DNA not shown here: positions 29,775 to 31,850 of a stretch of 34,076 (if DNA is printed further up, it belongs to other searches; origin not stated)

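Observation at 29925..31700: Small Rab/Ras-like GTPase fused to an apparently degenerate M20 metallopeptidase domain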

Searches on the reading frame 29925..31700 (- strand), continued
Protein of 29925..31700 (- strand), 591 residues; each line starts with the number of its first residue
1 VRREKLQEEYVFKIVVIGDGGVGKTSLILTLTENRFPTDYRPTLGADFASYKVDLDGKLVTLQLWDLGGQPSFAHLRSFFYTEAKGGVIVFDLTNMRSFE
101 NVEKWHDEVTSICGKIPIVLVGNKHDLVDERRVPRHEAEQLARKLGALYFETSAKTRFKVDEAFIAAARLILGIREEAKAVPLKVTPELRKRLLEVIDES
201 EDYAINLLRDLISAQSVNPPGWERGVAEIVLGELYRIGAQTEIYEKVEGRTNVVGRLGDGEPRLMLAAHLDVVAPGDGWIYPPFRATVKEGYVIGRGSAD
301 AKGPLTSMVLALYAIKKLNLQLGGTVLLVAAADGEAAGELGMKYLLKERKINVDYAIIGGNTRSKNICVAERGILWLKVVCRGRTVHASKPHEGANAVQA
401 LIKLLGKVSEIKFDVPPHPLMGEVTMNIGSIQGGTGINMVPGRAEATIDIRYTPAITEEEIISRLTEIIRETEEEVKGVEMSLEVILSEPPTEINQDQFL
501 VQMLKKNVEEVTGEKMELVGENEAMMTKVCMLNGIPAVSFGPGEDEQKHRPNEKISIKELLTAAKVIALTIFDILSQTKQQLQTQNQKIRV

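Call 23: search_protein_families(library=pfam, proteins=[P0102, P0104, P0105, P0106, P0124, P0127, P0172, P0196, P0241, P0242], max_evalue=0.00001)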
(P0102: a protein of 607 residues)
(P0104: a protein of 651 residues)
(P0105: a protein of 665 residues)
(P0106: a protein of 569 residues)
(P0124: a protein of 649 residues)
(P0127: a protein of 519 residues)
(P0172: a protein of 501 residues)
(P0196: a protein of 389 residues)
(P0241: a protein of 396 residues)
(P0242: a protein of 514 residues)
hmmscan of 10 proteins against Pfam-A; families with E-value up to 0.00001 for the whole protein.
P0102 (607 aa): 6 families
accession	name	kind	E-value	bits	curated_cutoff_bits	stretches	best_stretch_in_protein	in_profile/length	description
PF00071.28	Ras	-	9.8e-51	172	21.6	1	10-164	1-158/162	Ras family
PF08477.19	Roc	-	2.5e-29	102.4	27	1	10-123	1-119/119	Ras of Complex, Roc, domain of DAPkinase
PF01546.33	Peptidase_M20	-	4.4e-19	69.6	24.6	1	299-599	2-204/206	Peptidase family M20/M25/M40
PF00025.27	Arf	-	3.5e-14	53.1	22.3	1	7-150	13-158/174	ADP-ribosylation factor family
PF07687.19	M20_dimer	-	3.6e-06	27.3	21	0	426-501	27-103/107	Peptidase dimerisation domain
PF04670.18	Gtr1_RagA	-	6.6e-06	26.1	22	0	10-124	1-123/232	Gtr1/RagA G protein conserved region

P0104 (651 aa): 10 families
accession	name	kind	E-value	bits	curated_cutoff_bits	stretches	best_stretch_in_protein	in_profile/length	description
PF00071.28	Ras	-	3.6e-180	592.8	21.6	3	460-619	1-160/162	Ras family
PF08477.19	Roc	-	5.7e-101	333.5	27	3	250-364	1-119/119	Ras of Complex, Roc, domain of DAPkinase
PF00025.27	Arf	-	1.4e-48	165.1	22.3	3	459-617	15-172/174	ADP-ribosylation factor family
PF01926.29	MMR_HSR1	-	2.9e-19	69.7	21.9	1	250-358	1-109/113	50S ribosome-binding GTPase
PF00009.33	GTP_EFTU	-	7.8e-18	65.2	26.5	0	289-407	61-184/188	Elongation factor Tu GTP binding domain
PF04670.18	Gtr1_RagA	-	3.2e-15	56.6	22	0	38-161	1-131/232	Gtr1/RagA G protein conserved region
PF02421.24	FeoB_N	-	2e-13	50.6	27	0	250-401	2-152/156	Ferrous iron transport protein B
PF03193.22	RsgA_GTPase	-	1.1e-10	42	30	0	198-304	60-165/174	RsgA GTPase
PF03029.23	ATP_bind_1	-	9.8e-09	35.8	27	0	272-413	61-207/240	Conserved hypothetical ATP binding protein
PF09439.16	SRPRB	-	2e-08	34.3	25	0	39-107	6-68/178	Signal recognition particle receptor beta subunit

P0105 (665 aa): 16 families
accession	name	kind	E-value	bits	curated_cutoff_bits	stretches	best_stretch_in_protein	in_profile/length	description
PF00071.28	Ras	-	3.8e-197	648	21.6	4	169-331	1-161/162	Ras family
PF08477.19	Roc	-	1.3e-109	361.4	27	4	169-285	1-119/119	Ras of Complex, Roc, domain of DAPkinase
PF00025.27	Arf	-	4e-52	176.6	22.3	3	10-135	13-135/174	ADP-ribosylation factor family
PF01926.29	MMR_HSR1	-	1.6e-21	77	21.9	0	345-446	2-104/113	50S ribosome-binding GTPase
PF00009.33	GTP_EFTU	-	1.3e-16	61.2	26.5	0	200-329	51-185/188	Elongation factor Tu GTP binding domain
PF03193.22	RsgA_GTPase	-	4e-15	56.5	30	0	86-190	26-129/174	RsgA GTPase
PF04670.18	Gtr1_RagA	-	9.2e-15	55.1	22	1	169-286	1-123/232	Gtr1/RagA G protein conserved region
PF13191.12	AAA_16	-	7.1e-10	40.1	32.6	0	14-41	27-51/167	AAA ATPase domain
PF13479.12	AAA_24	-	1.3e-08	35.4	27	0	12-60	3-43/195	AAA domain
PF13555.12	AAA_29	-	1e-07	32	27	0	13-28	24-39/61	P-loop containing region of AAA domain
PF13401.12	AAA_22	-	6.3e-07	30.2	27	0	14-50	8-44/130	AAA domain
PF02421.24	FeoB_N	-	9.1e-07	29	27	0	344-366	2-24/156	Ferrous iron transport protein B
PF00005.33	ABC_tran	-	1.4e-06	29.4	25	0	13-34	13-34/137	ABC transporter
PF07728.20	AAA_5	-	2.6e-06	27.9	22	0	170-191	2-23/139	AAA domain (dynein-related subfamily)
PF00493.29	MCM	-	3.1e-06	26.9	23.3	0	11-33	57-79/224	MCM P-loop domain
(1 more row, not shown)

P0106 (569 aa): 12 families
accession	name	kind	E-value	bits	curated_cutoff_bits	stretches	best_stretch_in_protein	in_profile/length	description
PF00071.28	Ras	-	4.6e-157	517.7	21.6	3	12-171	1-160/162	Ras family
PF08477.19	Roc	-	6.4e-100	330.1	27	3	423-537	1-119/119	Ras of Complex, Roc, domain of DAPkinase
PF00025.27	Arf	-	8.2e-49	165.9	22.3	3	10-170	14-173/174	ADP-ribosylation factor family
PF01926.29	MMR_HSR1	-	1.5e-24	86.7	21.9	1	424-535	2-113/113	50S ribosome-binding GTPase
PF04670.18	Gtr1_RagA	-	8.1e-21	74.9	22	1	218-337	1-125/232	Gtr1/RagA G protein conserved region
PF00009.33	GTP_EFTU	-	7.4e-16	58.7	26.5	0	455-544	54-139/188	Elongation factor Tu GTP binding domain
PF03193.22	RsgA_GTPase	-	1.5e-13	51.4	30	0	219-239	109-129/174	RsgA GTPase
PF09439.16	SRPRB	-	1.7e-11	44.3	25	1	10-132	3-126/178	Signal recognition particle receptor beta subunit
PF03029.23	ATP_bind_1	-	1.2e-07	32.3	27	0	447-545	63-172/240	Conserved hypothetical ATP binding protein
PF13191.12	AAA_16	-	1.3e-06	29.4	32.6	0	219-329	27-104/167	AAA ATPase domain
PF05621.17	TniB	-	4.8e-06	26.6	22.4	0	423-448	37-62/189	Bacterial TniB protein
PF13479.12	AAA_24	-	9.9e-06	26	27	0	217-266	3-45/195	AAA domain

P0124 (649 aa): 12 families
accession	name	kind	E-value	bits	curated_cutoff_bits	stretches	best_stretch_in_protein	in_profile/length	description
PF00071.28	Ras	-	9e-144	474.5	21.6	3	46-206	1-161/162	Ras family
PF08477.19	Roc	-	8.1e-94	310.4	27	3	46-160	1-119/119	Ras of Complex, Roc, domain of DAPkinase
PF00025.27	Arf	-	7.5e-50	169.2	22.3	3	45-204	15-173/174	ADP-ribosylation factor family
PF01926.29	MMR_HSR1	-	2.4e-23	82.9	21.9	2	471-582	2-113/113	50S ribosome-binding GTPase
PF00009.33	GTP_EFTU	-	2.1e-19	70.3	26.5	1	85-203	61-184/188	Elongation factor Tu GTP binding domain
PF03193.22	RsgA_GTPase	-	1.4e-12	48.2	30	0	471-490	109-128/174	RsgA GTPase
PF04670.18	Gtr1_RagA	-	2.5e-12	47.2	22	0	256-374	1-126/232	Gtr1/RagA G protein conserved region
PF09439.16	SRPRB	-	9e-10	38.6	25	0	256-370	5-120/178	Signal recognition particle receptor beta subunit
PF13401.12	AAA_22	-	1.3e-08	35.7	27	0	471-492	8-29/130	AAA domain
PF13479.12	AAA_24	-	2.3e-06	28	27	0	470-494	4-28/195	AAA domain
PF13555.12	AAA_29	-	4.7e-06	26.7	27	0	471-485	25-39/61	P-loop containing region of AAA domain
PF02421.24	FeoB_N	-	6.1e-06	26.3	27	0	256-400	2-146/156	Ferrous iron transport protein B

P0127 (519 aa): 13 families
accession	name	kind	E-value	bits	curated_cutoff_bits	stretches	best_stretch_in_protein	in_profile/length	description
PF00071.28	Ras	-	1.3e-139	460.9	21.6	4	149-308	1-160/162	Ras family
PF08477.19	Roc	-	2.3e-67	225.1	27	3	149-263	1-119/119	Ras of Complex, Roc, domain of DAPkinase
PF00025.27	Arf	-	1.6e-27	96.5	22.3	1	148-268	15-131/174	ADP-ribosylation factor family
PF03193.22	RsgA_GTPase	-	8.2e-16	58.8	30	0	332-366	95-128/174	RsgA GTPase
PF01926.29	MMR_HSR1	-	8.4e-10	39.2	21.9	0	150-261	2-113/113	50S ribosome-binding GTPase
PF02421.24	FeoB_N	-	7.3e-09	35.8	27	0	149-302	2-154/156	Ferrous iron transport protein B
PF00009.33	GTP_EFTU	-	8.6e-09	35.7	26.5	0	184-310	57-188/188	Elongation factor Tu GTP binding domain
PF13191.12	AAA_16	-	1.3e-07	32.7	32.6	0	347-395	27-68/167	AAA ATPase domain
PF04670.18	Gtr1_RagA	-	1.3e-07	31.7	22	0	149-268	1-127/232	Gtr1/RagA G protein conserved region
PF03029.23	ATP_bind_1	-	2.2e-06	28.1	27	0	185-298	75-201/240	Conserved hypothetical ATP binding protein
PF13401.12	AAA_22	-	3.4e-06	27.9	27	0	347-378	8-33/130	AAA domain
PF13555.12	AAA_29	-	5.9e-06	26.4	27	0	347-361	25-39/61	P-loop containing region of AAA domain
PF07728.20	AAA_5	-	9.7e-06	26.1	22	0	347-368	2-23/139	AAA domain (dynein-related subfamily)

P0172 (501 aa): 4 families
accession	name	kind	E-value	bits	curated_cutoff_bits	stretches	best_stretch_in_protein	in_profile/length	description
PF01546.33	Peptidase_M20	-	6.1e-35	121.4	24.6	1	177-486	2-205/206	Peptidase family M20/M25/M40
PF07687.19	M20_dimer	-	6.7e-23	81.1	21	1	281-389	1-104/107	Peptidase dimerisation domain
PF09413.15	DUF2007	-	1.3e-06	28.9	25.7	1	12-78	1-64/66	Putative prokaryotic signal transducing protein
PF04389.22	Peptidase_M28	-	2.1e-06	28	21.3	0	162-260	1-78/193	Peptidase family M28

P0196 (389 aa): 8 families
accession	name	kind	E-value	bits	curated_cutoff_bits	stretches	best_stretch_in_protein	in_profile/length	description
PF00071.28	Ras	-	4.1e-110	365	21.6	2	226-382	1-157/162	Ras family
PF08477.19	Roc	-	9e-62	207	27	2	10-124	1-119/119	Ras of Complex, Roc, domain of DAPkinase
PF00025.27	Arf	-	1.2e-31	110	22.3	2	219-347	9-133/174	ADP-ribosylation factor family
PF01926.29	MMR_HSR1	-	1.4e-11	44.9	21.9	1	226-338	1-113/113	50S ribosome-binding GTPase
PF04670.18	Gtr1_RagA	-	5.1e-10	39.6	22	0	226-345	1-127/232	Gtr1/RagA G protein conserved region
PF00009.33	GTP_EFTU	-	3.7e-08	33.6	26.5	0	262-377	58-178/188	Elongation factor Tu GTP binding domain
PF09439.16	SRPRB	-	3.4e-06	27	25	0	226-293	5-66/178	Signal recognition particle receptor beta subunit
PF02421.24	FeoB_N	-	6.5e-06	26.2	27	0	226-377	2-152/156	Ferrous iron transport protein B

P0241 (396 aa): 9 families
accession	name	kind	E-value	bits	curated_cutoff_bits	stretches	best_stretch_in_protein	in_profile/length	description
PF00071.28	Ras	-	3.8e-119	394.4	21.6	2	207-366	1-160/162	Ras family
PF08477.19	Roc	-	2.5e-67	225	27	2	207-321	1-119/119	Ras of Complex, Roc, domain of DAPkinase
PF00025.27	Arf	-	1e-31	110.2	22.3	2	9-130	15-132/174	ADP-ribosylation factor family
PF09439.16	SRPRB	-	1.3e-12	47.9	25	1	10-129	5-125/178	Signal recognition particle receptor beta subunit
PF01926.29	MMR_HSR1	-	1.1e-11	45.3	21.9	0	10-122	1-113/113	50S ribosome-binding GTPase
PF00009.33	GTP_EFTU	-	7.6e-11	42.4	26.5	0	241-366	56-186/188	Elongation factor Tu GTP binding domain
PF03193.22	RsgA_GTPase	-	1.2e-10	41.9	30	0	281-368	26-110/174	RsgA GTPase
PF02421.24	FeoB_N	-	1.2e-10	41.5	27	0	10-163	2-154/156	Ferrous iron transport protein B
PF04670.18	Gtr1_RagA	-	2.2e-09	37.5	22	0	207-326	1-127/232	Gtr1/RagA G protein conserved region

P0242 (514 aa): 7 families
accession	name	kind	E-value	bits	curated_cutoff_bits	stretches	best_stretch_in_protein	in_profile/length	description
PF00071.28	Ras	-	4.5e-107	355.1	21.6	2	261-418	1-158/162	Ras family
PF08477.19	Roc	-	8e-68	226.6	27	2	261-375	1-119/119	Ras of Complex, Roc, domain of DAPkinase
PF00025.27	Arf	-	8.6e-28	97.4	22.3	2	252-380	7-131/174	ADP-ribosylation factor family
PF01926.29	MMR_HSR1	-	1.5e-14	54.5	21.9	1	261-369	1-111/113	50S ribosome-binding GTPase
PF03193.22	RsgA_GTPase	-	8.2e-13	49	30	0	337-416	28-104/174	RsgA GTPase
PF00009.33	GTP_EFTU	-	1.7e-09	37.9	26.5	0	293-417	54-183/188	Elongation factor Tu GTP binding domain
PF02421.24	FeoB_N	-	6.2e-09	36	27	0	261-415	2-155/156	Ferrous iron transport protein B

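Call 25: list_cluster_members(proteins=[P0102, P0103, P0011])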
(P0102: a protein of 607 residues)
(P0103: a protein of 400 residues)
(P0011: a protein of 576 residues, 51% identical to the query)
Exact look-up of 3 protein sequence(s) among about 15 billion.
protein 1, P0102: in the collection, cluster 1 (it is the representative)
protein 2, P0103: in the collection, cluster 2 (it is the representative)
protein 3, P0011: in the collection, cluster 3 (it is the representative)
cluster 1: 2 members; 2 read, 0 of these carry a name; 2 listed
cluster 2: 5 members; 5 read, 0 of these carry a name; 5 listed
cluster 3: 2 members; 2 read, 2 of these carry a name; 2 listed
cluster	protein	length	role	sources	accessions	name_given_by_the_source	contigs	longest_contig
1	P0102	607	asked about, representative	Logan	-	-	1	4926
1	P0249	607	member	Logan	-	-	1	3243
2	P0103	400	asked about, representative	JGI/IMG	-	-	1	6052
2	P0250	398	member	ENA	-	-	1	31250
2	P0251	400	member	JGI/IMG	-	-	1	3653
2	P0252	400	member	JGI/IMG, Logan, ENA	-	-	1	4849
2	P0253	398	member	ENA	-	-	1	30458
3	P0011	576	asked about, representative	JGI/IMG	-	acetylornithine deacetylase/succinyl-diaminopimelate desuccinylase family protein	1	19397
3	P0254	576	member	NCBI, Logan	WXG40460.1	MAG: ArgE/DapE family deacylase [Candidatus Freyarchaeum deiterrae]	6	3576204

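Call 26: find_encoding_contigs(protein=P0250, flank=8000, max_places=2)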
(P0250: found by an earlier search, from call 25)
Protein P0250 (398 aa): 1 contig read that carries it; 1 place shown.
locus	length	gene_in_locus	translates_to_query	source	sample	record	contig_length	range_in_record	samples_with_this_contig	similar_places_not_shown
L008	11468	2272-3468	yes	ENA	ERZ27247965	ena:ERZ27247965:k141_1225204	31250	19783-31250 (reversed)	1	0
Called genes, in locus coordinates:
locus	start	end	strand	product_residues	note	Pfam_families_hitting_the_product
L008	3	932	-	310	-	?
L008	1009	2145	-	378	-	PF06032:S-Me-THD_N, PF20906:S-Me-THD_C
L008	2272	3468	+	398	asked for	PF01546:Peptidase_M20, PF07687:M20_dimer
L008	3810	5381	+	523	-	-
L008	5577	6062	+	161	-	-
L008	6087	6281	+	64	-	-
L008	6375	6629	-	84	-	-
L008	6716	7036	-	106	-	PF26688:RHH_12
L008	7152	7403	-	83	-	-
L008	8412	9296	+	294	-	PF02005:TRM (weak)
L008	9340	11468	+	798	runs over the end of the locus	-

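Call 27: find_encoding_contigs(protein=P0102, flank=5000, max_places=2)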
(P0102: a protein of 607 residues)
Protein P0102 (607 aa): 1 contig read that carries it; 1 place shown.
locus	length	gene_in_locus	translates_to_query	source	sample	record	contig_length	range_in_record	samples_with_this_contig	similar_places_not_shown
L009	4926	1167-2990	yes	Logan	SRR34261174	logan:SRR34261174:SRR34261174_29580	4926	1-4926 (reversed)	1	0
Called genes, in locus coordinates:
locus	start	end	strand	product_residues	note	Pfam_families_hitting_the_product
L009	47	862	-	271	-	PF00025:Arf, PF00071:Ras, PF08477:Roc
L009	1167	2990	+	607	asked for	PF00025:Arf, PF00071:Ras, PF04670:Gtr1_RagA (weak), PF08477:Roc, PF01546:Peptidase_M20, PF07687:M20_dimer (weak)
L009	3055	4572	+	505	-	PF03853:YjeF_N, PF01256:Carb_kinase, PF02110:HK (weak), PF08543:Phos_pyr_kin (faint)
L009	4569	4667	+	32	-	-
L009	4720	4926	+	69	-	?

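Call 29: find_related_loci(query=A2, collection=genome_contigs, flank=6000)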
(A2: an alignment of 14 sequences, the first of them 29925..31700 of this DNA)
Query A2 (591 aa) in genome_contigs; peptide patterns used: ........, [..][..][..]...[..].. (x = any residue, [..] = any of these).
258 stretches matched a pattern; 160 encode a relative of the query (tblastn E <= 1e-3); the best 80 are kept; 79 distinct loci.
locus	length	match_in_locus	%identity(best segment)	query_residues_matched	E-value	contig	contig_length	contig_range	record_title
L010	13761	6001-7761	81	6-591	0e+0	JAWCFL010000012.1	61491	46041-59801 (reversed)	MAG: Candidatus Jordarchaeales archaeon isolate JZ-1_202007_bins_29 JZ-1_202007_bins_29_scaffold_12, whole genome shotgu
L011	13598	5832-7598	80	7-591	0e+0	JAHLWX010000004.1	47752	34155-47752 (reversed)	MAG: Candidatus Jordarchaeum sp. LHC_1308 MAG_1308_Ga0212122_1000178, whole genome shotgun sequence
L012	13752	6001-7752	68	6-588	0e+0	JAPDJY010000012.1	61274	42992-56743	MAG: Thermoproteota archaeon isolate S9B3_HD70 c_000000000184, whole genome shotgun sequence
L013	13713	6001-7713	52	7-576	0e+0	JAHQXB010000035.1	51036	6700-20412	MAG: Candidatus Jordarchaeia archaeon isolate RPF2 contig_124_156_length_51036_read_count_161281, whole genome shotgun s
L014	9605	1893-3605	51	7-576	0e+0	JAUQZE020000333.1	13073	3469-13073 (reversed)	MAG: Candidatus Freyarchaeota archaeon isolate SQRJ_82 k255_950970, whole genome shotgun sequence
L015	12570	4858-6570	51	7-576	0e+0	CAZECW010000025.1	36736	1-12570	MAG TPA_asm: uncultured archaeon isolate SRP231805_co4_171 genome assembly, contig: k141_166038, whole genome shotgun se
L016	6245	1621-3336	50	7-576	0e+0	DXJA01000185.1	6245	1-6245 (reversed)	MAG TPA_asm: Candidatus Jordarchaeum madagascariense isolate EB_bin_7 k141_113564, whole genome shotgun sequence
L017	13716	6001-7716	51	7-576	0e+0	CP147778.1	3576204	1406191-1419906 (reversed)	MAG: Candidatus Freyarchaeota archaeon SRVP19_Freyarchaeia-1 chromosome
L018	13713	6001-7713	51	7-576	0e+0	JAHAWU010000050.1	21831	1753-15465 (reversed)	MAG: Candidatus Jordarchaeia archaeon isolate QZM_A3 QZM_A3_scaffold_1007_curated, whole genome shotgun sequence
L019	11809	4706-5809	30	204-574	2e-43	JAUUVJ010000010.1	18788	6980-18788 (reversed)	MAG: Candidatus Hodarchaeota archaeon isolate CSMAG_10 CSMAG_10_k127_811888_length_18788_cov_16.6418, whole genome shotg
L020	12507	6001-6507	45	1-166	2e-38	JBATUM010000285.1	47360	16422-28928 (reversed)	MAG: Promethearchaeia archaeon isolate MFD12951_ilm_asm_bin5 k127_67695, whole genome shotgun sequence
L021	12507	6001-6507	44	1-166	8e-38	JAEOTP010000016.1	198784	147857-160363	MAG: Promethearchaeota archaeon isolate YT2_053 k127_4743269, whole genome shotgun sequence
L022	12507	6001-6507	44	1-166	2e-37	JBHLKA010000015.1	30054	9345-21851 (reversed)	MAG: Candidatus Hodarchaeota archaeon isolate DZ1B.205 DZ1B.205@3472, whole genome shotgun sequence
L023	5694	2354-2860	43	1-166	6e-37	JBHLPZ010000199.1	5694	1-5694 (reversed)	MAG: Candidatus Odinarchaeota archaeon isolate H3B.4 H3B.4@36198, whole genome shotgun sequence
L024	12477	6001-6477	40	8-164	3e-35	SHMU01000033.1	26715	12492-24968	MAG: Promethearchaeota archaeon isolate BC1 1189600033, whole genome shotgun sequence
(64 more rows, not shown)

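Call 33: fold_search(model_id=the predicted structure, library=pdb)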
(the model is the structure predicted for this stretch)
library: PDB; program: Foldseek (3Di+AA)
matches with E <= 10: 1997; with E <= 0.001: 1858
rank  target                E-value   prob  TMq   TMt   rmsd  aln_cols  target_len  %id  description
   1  7uoi                  9.7e-36  1.00  0.57  0.86   3.0       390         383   28  Crystallographic structure of DapE from Enterococcus faecium (released 2023-04-12)
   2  5vo3                  1.5e-34  1.00  0.57  0.85   3.2       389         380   24  Crystal structure of DapE in complex with the products (succinic acid and diaminopimelic acid) (released 2018-07-25)
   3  7lgp_B                3.0e-33  1.00  0.54  0.81   3.6       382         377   25  DapE enzyme from Shigella flexneri (released 2021-01-27)
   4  7rsf_B                6.8e-33  1.00  0.52  0.78   4.1       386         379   24  Acetylornithine deacetylase from Escherichia coli (released 2021-08-18)
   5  8uw6_B                1.8e-32  1.00  0.54  0.81   3.6       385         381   24  Acetylornithine deacetylase from Escherichia coli, di-zinc form. (released 2024-05-29)
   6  7rsf_A                1.8e-32  1.00  0.53  0.79   4.1       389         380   24  Acetylornithine deacetylase from Escherichia coli (released 2021-08-18)
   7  7lgp_A                5.4e-32  1.00  0.55  0.83   3.3       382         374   26  DapE enzyme from Shigella flexneri (released 2021-01-27)
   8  4ppz                  9.5e-32  1.00  0.55  0.83   3.3       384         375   24  Crystal structure of zinc-bound succinyl-diaminopimelate desuccinylase from Neisseria meningitidis MC58 (released 2014-03-26)
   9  4o23_B                1.3e-31  1.00  0.55  0.85   3.1       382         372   24  Crystal structure of mono-zinc form of succinyl diaminopimelate desuccinylase from Neisseria meningitidis MC58 (released 2014-01-15)
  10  4o23_A                1.3e-31  1.00  0.53  0.80   3.9       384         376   24  Crystal structure of mono-zinc form of succinyl diaminopimelate desuccinylase from Neisseria meningitidis MC58 (released 2014-01-15)
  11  4ruh_B                1.7e-31  1.00  0.51  0.65   6.5       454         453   21  Crystal structure of Human Carnosinase-2 (CN2) in complex with inhibitor, Bestatin at 2.25 A (released 2015-11-25)
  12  8f8o_B                2.1e-31  1.00  0.55  0.84   3.3       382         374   23  Crystal Structure of the Succinyl-diaminopimelate Desuccinylase (DapE) from Acinetobacter baumannii in complex with Su (released 2022-11-30)
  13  5uej_A                4.5e-31  1.00  0.53  0.80   3.9       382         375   24  1.30 A crystal structure of DapE enzyme from Neisseria meningitidis MC58 (released 2017-02-01)
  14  4ruh_A                5.3e-31  1.00  0.52  0.65   6.0       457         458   21  Crystal structure of Human Carnosinase-2 (CN2) in complex with inhibitor, Bestatin at 2.25 A (released 2015-11-25)
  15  8f8o_A                6.3e-31  1.00  0.55  0.83   3.4       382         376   23  Crystal Structure of the Succinyl-diaminopimelate Desuccinylase (DapE) from Acinetobacter baumannii in complex with Su (released 2022-11-30)
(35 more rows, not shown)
